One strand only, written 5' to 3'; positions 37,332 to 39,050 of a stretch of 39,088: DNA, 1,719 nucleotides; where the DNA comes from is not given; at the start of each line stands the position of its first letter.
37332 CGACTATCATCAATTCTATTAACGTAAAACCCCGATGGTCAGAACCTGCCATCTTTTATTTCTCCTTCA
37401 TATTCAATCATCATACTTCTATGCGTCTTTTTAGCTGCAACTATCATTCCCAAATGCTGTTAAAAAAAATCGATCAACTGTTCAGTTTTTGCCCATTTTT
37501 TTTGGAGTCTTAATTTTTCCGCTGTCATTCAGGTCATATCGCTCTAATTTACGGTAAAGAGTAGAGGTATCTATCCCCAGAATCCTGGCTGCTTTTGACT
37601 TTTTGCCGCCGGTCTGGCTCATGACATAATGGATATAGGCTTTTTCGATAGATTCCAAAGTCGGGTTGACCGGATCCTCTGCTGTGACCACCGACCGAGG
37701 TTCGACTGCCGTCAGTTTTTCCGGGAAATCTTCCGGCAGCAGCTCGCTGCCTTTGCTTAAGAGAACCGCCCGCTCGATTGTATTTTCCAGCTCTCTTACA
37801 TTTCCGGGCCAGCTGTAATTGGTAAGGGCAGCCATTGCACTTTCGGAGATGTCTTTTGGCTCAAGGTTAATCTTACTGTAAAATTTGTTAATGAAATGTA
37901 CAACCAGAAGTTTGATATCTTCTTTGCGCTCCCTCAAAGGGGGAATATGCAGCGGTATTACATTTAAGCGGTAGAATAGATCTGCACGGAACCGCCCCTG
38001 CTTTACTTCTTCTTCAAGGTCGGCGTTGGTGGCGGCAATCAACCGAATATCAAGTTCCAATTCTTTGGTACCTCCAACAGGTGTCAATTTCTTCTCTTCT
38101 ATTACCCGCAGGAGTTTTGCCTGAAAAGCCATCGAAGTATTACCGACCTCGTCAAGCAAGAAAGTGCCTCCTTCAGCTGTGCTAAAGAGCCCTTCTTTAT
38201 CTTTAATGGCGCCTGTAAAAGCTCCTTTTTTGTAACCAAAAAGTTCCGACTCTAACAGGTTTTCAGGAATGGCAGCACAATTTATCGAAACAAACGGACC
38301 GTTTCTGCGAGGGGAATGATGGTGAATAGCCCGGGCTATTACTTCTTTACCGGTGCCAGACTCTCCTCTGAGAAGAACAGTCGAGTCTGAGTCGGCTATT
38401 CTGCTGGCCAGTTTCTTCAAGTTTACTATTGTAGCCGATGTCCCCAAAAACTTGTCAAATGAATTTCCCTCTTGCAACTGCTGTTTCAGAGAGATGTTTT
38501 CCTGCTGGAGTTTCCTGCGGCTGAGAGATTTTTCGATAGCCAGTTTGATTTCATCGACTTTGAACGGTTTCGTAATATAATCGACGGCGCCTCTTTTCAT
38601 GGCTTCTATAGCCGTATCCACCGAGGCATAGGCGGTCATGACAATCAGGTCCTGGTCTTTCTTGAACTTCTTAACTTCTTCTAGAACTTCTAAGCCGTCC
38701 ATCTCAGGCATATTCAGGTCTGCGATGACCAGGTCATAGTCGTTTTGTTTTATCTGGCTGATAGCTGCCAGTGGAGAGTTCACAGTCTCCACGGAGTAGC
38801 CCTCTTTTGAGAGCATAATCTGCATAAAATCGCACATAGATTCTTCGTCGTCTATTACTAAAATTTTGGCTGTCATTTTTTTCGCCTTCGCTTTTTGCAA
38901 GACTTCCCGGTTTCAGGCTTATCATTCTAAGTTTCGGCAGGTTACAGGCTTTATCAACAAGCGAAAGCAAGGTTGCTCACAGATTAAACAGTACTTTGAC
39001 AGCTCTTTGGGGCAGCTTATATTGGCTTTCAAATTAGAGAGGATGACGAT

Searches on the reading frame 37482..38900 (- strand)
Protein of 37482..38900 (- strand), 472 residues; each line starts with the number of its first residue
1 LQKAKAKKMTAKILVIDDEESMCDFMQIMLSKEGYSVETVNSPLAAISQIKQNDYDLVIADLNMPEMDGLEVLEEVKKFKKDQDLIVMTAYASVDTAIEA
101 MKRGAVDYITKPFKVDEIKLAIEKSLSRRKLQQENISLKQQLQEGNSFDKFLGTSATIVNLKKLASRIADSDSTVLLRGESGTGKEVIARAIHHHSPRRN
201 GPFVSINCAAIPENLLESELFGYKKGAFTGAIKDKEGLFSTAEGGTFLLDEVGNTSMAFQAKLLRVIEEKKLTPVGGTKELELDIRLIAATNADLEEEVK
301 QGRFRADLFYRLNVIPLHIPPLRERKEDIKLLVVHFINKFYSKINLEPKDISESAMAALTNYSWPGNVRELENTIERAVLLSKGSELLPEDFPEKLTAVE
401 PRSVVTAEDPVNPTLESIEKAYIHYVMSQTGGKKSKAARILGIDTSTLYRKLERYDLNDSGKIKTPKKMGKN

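Call 10: search_protein_families(library=pfam, proteins=[window:37482-38900:-], max_evalue=0.001)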
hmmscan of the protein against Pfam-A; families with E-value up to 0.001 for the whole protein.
window:37482-38900:- (472 aa): 9 families
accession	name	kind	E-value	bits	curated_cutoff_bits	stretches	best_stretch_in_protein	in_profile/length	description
PF00158.32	Sigma54_activat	-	8.6e-70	234.2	20.2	1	152-317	2-167/168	Sigma-54 interaction domain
PF00072.30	Response_reg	-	2.1e-30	105.6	30.2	1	13-122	1-110/111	Response regulator receiver domain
PF25601.1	AAA_lid_14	-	7e-28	96.7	27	1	323-403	1-81/87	AAA+ ATPase lid domain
PF14532.12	Sigma54_activ_2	-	6.1e-21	75.6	25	1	152-322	1-138/138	Sigma-54 interaction domain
PF02954.25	HTH_8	-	5.2e-13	48.9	22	1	414-455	1-42/42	Bacterial regulatory protein, Fis family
PF07728.20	AAA_5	-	6.7e-08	33.1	22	1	175-293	2-123/139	AAA domain (dynein-related subfamily)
PF13191.12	AAA_16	-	6e-05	24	32.6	1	151-211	2-63/167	AAA ATPase domain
PF00004.35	AAA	-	8.2e-05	23.5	21.2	0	175-305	1-124/131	ATPase family associated with various cellular activities (AAA)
PF07724.20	AAA_2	-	0.00047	20.7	27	0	173-304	4-136/166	AAA domain (Cdc48 subfamily)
